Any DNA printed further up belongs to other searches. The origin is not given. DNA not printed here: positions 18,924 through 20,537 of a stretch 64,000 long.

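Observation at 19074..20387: A flavin-dependent halogenase embedded in a glycan acylation cassette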

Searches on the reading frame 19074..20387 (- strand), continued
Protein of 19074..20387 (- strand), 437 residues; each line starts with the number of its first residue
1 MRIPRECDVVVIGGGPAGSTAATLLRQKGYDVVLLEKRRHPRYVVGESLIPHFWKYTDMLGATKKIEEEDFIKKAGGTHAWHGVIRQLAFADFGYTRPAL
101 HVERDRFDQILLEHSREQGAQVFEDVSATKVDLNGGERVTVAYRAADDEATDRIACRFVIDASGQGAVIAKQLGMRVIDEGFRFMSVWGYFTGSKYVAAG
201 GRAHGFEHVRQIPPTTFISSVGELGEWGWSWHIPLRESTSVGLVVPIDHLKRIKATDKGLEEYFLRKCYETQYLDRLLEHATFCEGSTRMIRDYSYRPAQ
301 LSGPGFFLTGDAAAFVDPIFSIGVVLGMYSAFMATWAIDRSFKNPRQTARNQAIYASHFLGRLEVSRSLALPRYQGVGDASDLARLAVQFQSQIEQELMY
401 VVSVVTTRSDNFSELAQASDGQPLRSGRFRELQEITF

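Call 16: find_encoding_contigs(protein=P0095, flank=10000, max_places=2)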
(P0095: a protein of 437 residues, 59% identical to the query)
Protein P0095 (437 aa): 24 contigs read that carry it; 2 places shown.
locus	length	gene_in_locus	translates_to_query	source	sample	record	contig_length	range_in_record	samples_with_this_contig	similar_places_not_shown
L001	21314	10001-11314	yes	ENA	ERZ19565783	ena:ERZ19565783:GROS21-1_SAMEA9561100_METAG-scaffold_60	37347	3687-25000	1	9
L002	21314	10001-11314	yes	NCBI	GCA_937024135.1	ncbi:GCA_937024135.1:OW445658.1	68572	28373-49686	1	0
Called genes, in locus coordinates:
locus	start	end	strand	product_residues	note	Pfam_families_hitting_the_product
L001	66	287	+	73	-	-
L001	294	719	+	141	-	PF01850:PIN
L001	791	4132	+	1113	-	PF00176:SNF2-rel_dom, PF00270:DEAD (weak), PF04851:ResIII, PF00271:Helicase_C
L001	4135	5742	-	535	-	PF01939:NucS_C (weak)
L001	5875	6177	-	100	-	-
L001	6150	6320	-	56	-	-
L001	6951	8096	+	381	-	PF02771:Acyl-CoA_dh_N, PF02770:Acyl-CoA_dh_M, PF00441:Acyl-CoA_dh_1, PF08028:Acyl-CoA_dh_2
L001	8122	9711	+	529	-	PF00501:AMP-binding, PF13193:AMP-binding_C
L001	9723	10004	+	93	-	-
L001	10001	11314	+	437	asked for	PF01266:DAO (weak), PF01494:FAD_binding_3, PF03486:HI0933_like (weak), PF04820:Trp_halogenase, PF05834:Lycopene_cycl (weak), PF07992:Pyr_redox_2, PF12831:FAD_oxidored, PF04820:Trp_halogenase, +2 more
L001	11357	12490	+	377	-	-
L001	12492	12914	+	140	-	-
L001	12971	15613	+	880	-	PF13432:TPR_16, PF14559:TPR_19 (weak), PF23914:TPR_CcmH_CycH (weak), PF13414:TPR_11, PF00515:TPR_1 (weak), PF07719:TPR_2 (weak), PF13414:TPR_11, PF13424:TPR_12 (weak), +5 more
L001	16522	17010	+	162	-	PF00685:Sulfotransfer_1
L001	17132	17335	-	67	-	PF00501:AMP-binding (weak)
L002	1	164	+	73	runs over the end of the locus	-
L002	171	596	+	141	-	PF01850:PIN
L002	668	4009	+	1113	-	PF00176:SNF2-rel_dom, PF00270:DEAD (weak), PF04851:ResIII, PF00271:Helicase_C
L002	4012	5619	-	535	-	PF01939:NucS_C (weak)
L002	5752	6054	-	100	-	-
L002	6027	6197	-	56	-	-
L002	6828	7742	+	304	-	PF02771:Acyl-CoA_dh_N, PF02770:Acyl-CoA_dh_M, PF00441:Acyl-CoA_dh_1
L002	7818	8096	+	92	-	PF00441:Acyl-CoA_dh_1, PF08028:Acyl-CoA_dh_2 (weak)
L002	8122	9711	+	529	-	PF00501:AMP-binding, PF13193:AMP-binding_C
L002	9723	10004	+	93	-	-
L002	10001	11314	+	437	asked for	PF01266:DAO (weak), PF01494:FAD_binding_3, PF03486:HI0933_like (weak), PF04820:Trp_halogenase, PF05834:Lycopene_cycl (weak), PF07992:Pyr_redox_2, PF12831:FAD_oxidored, PF04820:Trp_halogenase, +2 more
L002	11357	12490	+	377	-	-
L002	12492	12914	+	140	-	-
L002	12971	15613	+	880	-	PF13432:TPR_16, PF14559:TPR_19 (weak), PF23914:TPR_CcmH_CycH (weak), PF13414:TPR_11, PF00515:TPR_1 (weak), PF07719:TPR_2 (weak), PF13414:TPR_11, PF13424:TPR_12 (weak), +5 more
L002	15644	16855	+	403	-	PF00515:TPR_1 (faint), PF07719:TPR_2 (faint), PF13431:TPR_17 (faint), PF00685:Sulfotransfer_1, PF13469:Sulfotransfer_3 (weak)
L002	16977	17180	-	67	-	PF00501:AMP-binding (weak)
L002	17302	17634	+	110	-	-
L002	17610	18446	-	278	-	PF13613:HTH_Tnp_4, PF01609:DDE_Tnp_1, PF13359:DDE_Tnp_4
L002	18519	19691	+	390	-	-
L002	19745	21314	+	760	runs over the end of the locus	PF00534:Glycos_transf_1, PF13692:Glyco_trans_1_4 (weak)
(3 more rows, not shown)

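Call 17: find_encoding_contigs(protein=P0119, flank=10000, max_places=2)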
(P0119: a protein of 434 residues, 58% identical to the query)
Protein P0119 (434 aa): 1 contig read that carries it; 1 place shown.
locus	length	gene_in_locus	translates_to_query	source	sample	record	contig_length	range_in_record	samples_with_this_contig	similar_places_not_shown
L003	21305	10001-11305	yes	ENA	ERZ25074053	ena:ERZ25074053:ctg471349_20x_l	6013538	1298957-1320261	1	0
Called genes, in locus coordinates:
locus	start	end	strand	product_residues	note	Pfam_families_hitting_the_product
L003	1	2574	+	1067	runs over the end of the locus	PF12705:PDDEXK_1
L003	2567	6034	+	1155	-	PF00580:UvrD-helicase, PF13245:AAA_19, PF13361:UvrD_C, PF13538:UvrD_C_2 (faint), PF12705:PDDEXK_1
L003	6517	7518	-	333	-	PF02775:TPP_enzyme_C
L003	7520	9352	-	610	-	PF01558:POR, PF01855:POR_N, PF17147:PFOR_II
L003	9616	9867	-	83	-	PF00550:PP-binding (weak)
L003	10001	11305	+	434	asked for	PF00890:FAD_binding_2 (weak), PF01266:DAO (weak), PF01494:FAD_binding_3, PF04820:Trp_halogenase, PF05834:Lycopene_cycl (weak), PF12831:FAD_oxidored, PF13450:NAD_binding_8, PF04820:Trp_halogenase, +4 more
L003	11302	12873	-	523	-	PF00501:AMP-binding, PF13193:AMP-binding_C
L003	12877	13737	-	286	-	PF02770:Acyl-CoA_dh_M, PF00441:Acyl-CoA_dh_1, PF08028:Acyl-CoA_dh_2 (faint)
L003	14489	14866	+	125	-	PF04982:TM_HPP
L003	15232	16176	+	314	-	PF19300:BPD_transp_1_N (weak), PF00528:BPD_transp_1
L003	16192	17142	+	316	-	PF00528:BPD_transp_1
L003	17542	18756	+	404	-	PF00355:Rieske, PF00848:Ring_hydroxyl_A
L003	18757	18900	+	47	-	-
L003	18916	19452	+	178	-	PF00866:Ring_hydroxyl_B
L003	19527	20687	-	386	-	PF05977:MFS_3, PF07690:MFS_1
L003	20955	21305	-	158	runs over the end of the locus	PF12802:MarR_2, PF22381:Staph_reg_Sar_Rot (weak), PF01047:MarR, PF13601:HTH_34 (weak)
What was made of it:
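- The same four-gene cassette occurs in other phyla without any glycan genes nearby, for example L003 (call 17).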

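Call 18: find_encoding_contigs(protein=P0029, flank=10000, max_places=2)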
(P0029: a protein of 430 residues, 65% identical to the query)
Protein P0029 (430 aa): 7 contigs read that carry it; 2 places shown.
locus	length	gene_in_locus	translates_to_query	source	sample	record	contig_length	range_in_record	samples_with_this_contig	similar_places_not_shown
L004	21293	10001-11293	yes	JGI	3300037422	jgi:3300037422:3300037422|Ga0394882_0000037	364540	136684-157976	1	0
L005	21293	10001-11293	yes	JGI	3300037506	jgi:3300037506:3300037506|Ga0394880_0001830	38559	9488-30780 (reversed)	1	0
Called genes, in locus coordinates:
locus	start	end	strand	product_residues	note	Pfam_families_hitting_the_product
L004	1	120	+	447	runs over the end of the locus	PF13936:HTH_38 (weak), PF00665:rve (weak), PF13683:rve_3 (faint)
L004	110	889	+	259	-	PF01695:IstB_IS21, PF00004:AAA (weak)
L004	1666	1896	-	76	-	-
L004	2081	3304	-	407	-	-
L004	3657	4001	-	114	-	PF01695:IstB_IS21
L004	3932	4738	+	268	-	-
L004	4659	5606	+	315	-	PF02492:cobW, PF07683:CobW_C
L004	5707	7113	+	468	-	PF01663:Phosphodiest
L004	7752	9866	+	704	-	PF00535:Glycos_transf_2, PF10111:Glyco_tranf_2_2, PF13641:Glyco_tranf_2_3, PF13439:Glyco_transf_4, PF13579:Glyco_trans_4_4, PF00534:Glycos_transf_1, PF13692:Glyco_trans_1_4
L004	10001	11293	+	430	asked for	PF00890:FAD_binding_2 (weak), PF01134:GIDA (weak), PF01266:DAO (weak), PF01494:FAD_binding_3, PF04820:Trp_halogenase, PF12831:FAD_oxidored, PF13450:NAD_binding_8, PF04820:Trp_halogenase, +3 more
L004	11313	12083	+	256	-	PF00528:BPD_transp_1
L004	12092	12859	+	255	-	PF00005:ABC_tran, PF13304:AAA_21 (faint)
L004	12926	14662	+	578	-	PF02776:TPP_enzyme_N, PF00205:TPP_enzyme_M, PF02775:TPP_enzyme_C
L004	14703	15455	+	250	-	PF23441:SDR (faint), PF00106:adh_short, PF08659:KR, PF13561:adh_short_C2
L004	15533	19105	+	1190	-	PF01558:POR, PF20169:DUF6537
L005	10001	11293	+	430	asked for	PF00890:FAD_binding_2 (weak), PF01134:GIDA (weak), PF01266:DAO (weak), PF01494:FAD_binding_3, PF04820:Trp_halogenase, PF12831:FAD_oxidored, PF13450:NAD_binding_8, PF04820:Trp_halogenase, +3 more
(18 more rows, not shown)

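Call 20: find_related_loci(query=A1, collection=genome_contigs, flank=10000)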
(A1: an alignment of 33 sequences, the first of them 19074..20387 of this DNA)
Query A1 (437 aa) in genome_contigs; peptide patterns used: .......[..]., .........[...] (x = any residue, [..] = any of these).
185 stretches matched a pattern; 113 encode a relative of the query (tblastn E <= 1e-3); the best 80 are kept; 80 distinct loci.
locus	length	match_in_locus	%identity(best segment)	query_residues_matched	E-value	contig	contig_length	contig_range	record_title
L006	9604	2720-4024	80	3-437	0e+0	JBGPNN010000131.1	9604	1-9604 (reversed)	MAG: bacterium isolate OBJ_0618_7090110_213 k141_5291642_length_9604_cov_16.9472, whole genome shotgun sequence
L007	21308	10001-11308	72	1-437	0e+0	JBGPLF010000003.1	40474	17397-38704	MAG: bacterium isolate OBJ_0618_7090110_269 k141_10200609_length_40474_cov_11.0000, whole genome shotgun sequence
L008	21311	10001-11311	67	1-437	0e+0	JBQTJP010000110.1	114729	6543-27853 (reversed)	MAG: Armatimonadota bacterium isolate SAR42 c_000000170191, whole genome shotgun sequence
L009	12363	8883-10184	63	1-437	0e+0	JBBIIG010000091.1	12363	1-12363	MAG: bacterium isolate BR1S70218_bin_133 NODE_5305_length_12363_cov_5.603754, whole genome shotgun sequence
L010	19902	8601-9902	63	1-437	0e+0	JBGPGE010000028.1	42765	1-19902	MAG: Candidatus Binatia bacterium isolate OBJ_0618_7090110_5 k141_7243684_length_42765_cov_19.4564, whole genome shotgun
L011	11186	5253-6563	63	1-437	0e+0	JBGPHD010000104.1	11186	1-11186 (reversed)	MAG: Gemmatimonadota bacterium isolate OBJ_0618_7090110_367 k141_87632_length_11186_cov_14.1580, whole genome shotgun se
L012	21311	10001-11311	64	1-435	0e+0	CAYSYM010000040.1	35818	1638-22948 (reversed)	MAG TPA_asm: uncultured Chloroflexota bacterium isolate SRP093762_co1_128 genome assembly, contig: NODE_719_length_35818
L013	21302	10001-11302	60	1-437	0e+0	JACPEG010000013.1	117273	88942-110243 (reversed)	MAG: Betaproteobacteria bacterium isolate NC_groundwater_329_Ag_B-0.1um_65_19 GD18-4_B1_scaffold_324205, whole genome sh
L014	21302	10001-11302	61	1-437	0e+0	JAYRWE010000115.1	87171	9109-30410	MAG: bacterium isolate NJ_NJASGE3bin.37 k141_1470320, whole genome shotgun sequence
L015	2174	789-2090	60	1-436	0e+0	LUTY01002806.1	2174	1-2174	Candidatus Thiomargarita nelsonii strain THI036 THI657, whole genome shotgun sequence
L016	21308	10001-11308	59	1-435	3e-178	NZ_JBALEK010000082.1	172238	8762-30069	MAG: Nostoc sp. isolate P6620 bin 4 NODE_31_length_172238_cov_43.972749, whole genome shotgun sequence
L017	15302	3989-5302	57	1-437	3e-177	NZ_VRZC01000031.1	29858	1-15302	MAG: Geminocystis sp. GBBB08 NODE_31_length_29858_cov_2.100400, whole genome shotgun sequence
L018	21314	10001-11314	60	1-437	5e-177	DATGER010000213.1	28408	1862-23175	MAG TPA_asm: Chloroflexota bacterium isolate SMAG_U9707 k141_308517, whole genome shotgun sequence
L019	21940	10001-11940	59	1-437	5e-177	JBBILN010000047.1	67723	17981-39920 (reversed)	MAG: bacterium isolate BQF270218_bin_21 NODE_198_length_67723_cov_23.386519, whole genome shotgun sequence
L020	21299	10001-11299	58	1-437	3e-173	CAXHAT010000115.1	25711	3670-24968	MAG TPA_asm: uncultured Deferribacteres bacterium isolate SRR12479933_maxbin2_2 genome assembly, contig: ERZ4874384.126,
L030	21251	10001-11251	55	1-415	1e-160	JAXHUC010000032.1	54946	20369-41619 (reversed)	MAG: Cyanobacteriota bacterium isolate MAG41_tar_biofilm MAG41_32, whole genome shotgun sequence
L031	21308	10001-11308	59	1-435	3e-178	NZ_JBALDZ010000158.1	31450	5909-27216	MAG: Nostoc sp. isolate P3034 bin 5 NODE_1055_length_31450_cov_67.422102, whole genome shotgun sequence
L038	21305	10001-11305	51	3-433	1e-147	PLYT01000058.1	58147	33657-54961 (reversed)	MAG: Betaproteobacteria bacterium isolate palsa_1003 73.20120700_P3D.240_contig_139449, whole genome shotgun sequence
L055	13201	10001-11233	46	3-417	1e-110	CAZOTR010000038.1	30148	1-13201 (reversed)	MAG TPA_asm: uncultured Methylococcaceae bacterium isolate binchicken_co322_108 genome assembly, contig: NODE_2442_lengt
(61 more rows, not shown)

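Call 27: search_protein_families(library=pfam, proteins=[L038:11327-12349:+, L030:11322-12347:+, L002:11357-12490:+, L031:12870-13340:+, L055:8421-9422:+, L009:10392-11264:+], max_evalue=0.01)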
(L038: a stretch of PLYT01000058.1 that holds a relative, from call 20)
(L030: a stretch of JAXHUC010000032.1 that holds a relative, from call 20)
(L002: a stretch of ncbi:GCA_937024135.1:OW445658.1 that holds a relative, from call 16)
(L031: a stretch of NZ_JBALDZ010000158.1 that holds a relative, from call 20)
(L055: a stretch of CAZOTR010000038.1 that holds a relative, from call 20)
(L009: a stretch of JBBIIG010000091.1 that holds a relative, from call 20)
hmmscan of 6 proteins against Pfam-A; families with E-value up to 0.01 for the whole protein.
L038:11327-12349:+ (340 aa): 1 family
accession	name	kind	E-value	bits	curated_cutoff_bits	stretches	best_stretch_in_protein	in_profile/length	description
PF03279.18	Lip_A_acyltrans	-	2.5e-09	37.2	22.3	1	119-272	97-256/295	Bacterial lipid A biosynthesis acyltransferase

L030:11322-12347:+ (341 aa): 1 family
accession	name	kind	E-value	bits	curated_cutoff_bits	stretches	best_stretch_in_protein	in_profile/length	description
PF11376.13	DUF3179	-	1.7e-53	182.4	27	1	33-325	7-292/292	Protein of unknown function (DUF3179)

L002:11357-12490:+ (377 aa): 0 families

L031:12870-13340:+ (156 aa): 1 family
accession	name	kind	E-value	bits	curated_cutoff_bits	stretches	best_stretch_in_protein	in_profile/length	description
PF00364.28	Biotin_lipoyl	-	0.0023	18.1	22.1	1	22-57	4-38/73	Biotin-requiring enzyme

L055:8421-9422:+ (333 aa): 1 family
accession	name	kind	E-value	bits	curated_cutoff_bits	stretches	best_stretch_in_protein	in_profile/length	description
PF01925.25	TauE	-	1.8e-22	80.6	32.6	1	44-282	3-231/237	Sulfite exporter TauE/SafE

L009:10392-11264:+ (290 aa): 4 families
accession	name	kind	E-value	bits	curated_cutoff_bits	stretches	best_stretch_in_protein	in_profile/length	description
PF13379.11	NMT1_2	-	2.2e-27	96.9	24.7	1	16-212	38-251/252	NMT1-like family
PF09084.16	NMT1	-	1e-18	68.5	20.5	1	48-197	56-208/216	NMT1/THI5 like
PF16868.10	NMT1_3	-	3.8e-05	23.9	27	1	66-148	93-178/289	NMT1-like family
PF12974.12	Phosphonate-bd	-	0.00011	22.1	27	1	63-114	84-136/242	ABC transporter, phosphonate, periplasmic substrate-binding protein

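Call 48: list_cluster_members(proteins=[P0121, window:19074-20387:-, window:21414-22937:-, window:8464-10371:-])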
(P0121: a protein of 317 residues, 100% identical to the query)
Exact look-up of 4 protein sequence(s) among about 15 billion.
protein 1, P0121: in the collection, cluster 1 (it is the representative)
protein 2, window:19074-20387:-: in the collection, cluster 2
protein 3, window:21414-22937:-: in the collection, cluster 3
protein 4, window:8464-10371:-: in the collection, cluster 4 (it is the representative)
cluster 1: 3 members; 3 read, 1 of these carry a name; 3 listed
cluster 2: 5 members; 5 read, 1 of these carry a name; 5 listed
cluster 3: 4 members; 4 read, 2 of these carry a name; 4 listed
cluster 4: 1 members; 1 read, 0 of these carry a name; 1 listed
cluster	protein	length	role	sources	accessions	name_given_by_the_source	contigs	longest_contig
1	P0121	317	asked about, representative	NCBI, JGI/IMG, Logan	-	pimeloyl-ACP methyl ester carboxylesterase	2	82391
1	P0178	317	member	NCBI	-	-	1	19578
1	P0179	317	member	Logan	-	-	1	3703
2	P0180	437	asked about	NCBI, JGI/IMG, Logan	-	flavin-dependent dehydrogenase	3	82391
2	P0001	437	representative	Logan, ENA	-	-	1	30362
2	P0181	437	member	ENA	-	-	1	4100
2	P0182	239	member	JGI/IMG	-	-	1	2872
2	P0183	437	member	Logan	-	-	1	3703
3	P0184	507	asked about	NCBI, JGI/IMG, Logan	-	O-antigen/teichoic acid export membrane protein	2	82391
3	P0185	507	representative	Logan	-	-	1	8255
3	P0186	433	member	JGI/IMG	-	O-antigen/teichoic acid export membrane protein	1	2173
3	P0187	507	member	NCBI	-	-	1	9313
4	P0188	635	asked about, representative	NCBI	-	-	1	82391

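Call 65: find_encoding_contigs(protein=P0001, flank=10000, max_places=1)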
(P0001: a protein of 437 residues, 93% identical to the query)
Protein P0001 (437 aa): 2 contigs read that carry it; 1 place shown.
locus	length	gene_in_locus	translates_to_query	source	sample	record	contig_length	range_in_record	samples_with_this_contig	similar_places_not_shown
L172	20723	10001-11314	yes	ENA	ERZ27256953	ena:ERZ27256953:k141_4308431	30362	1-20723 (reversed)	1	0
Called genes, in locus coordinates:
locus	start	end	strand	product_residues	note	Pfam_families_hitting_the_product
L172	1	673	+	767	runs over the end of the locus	PF13439:Glyco_transf_4, PF13579:Glyco_trans_4_4, PF20706:GT4-conflict (weak), PF00534:Glycos_transf_1, PF13692:Glyco_trans_1_4, PF01522:Polysacc_deac_1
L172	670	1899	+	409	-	PF13480:Acetyltransf_6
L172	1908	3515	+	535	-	-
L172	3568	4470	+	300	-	PF12146:Hydrolase_4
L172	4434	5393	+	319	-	PF12146:Hydrolase_4, PF00561:Abhydrolase_1 (weak), PF12697:Abhydrolase_6 (weak)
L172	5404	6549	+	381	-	PF02771:Acyl-CoA_dh_N, PF02770:Acyl-CoA_dh_M, PF00441:Acyl-CoA_dh_1, PF08028:Acyl-CoA_dh_2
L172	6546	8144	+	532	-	PF00501:AMP-binding, PF13193:AMP-binding_C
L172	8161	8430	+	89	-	-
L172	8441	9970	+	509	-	PF01943:Polysacc_synt, PF13440:Polysacc_synt_3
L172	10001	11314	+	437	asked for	PF01266:DAO (weak), PF01494:FAD_binding_3, PF04820:Trp_halogenase, PF05834:Lycopene_cycl (weak), PF07992:Pyr_redox_2 (weak), PF12831:FAD_oxidored, PF13450:NAD_binding_8, PF04820:Trp_halogenase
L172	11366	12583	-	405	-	-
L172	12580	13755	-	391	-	-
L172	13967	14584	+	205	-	PF08242:Methyltransf_12 (weak), PF13489:Methyltransf_23, PF08241:Methyltransf_11, PF13649:Methyltransf_25 (weak), PF13847:Methyltransf_31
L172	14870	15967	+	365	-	PF07730:HisKA_3, PF02518:HATPase_c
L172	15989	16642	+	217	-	PF00072:Response_reg, PF00196:GerE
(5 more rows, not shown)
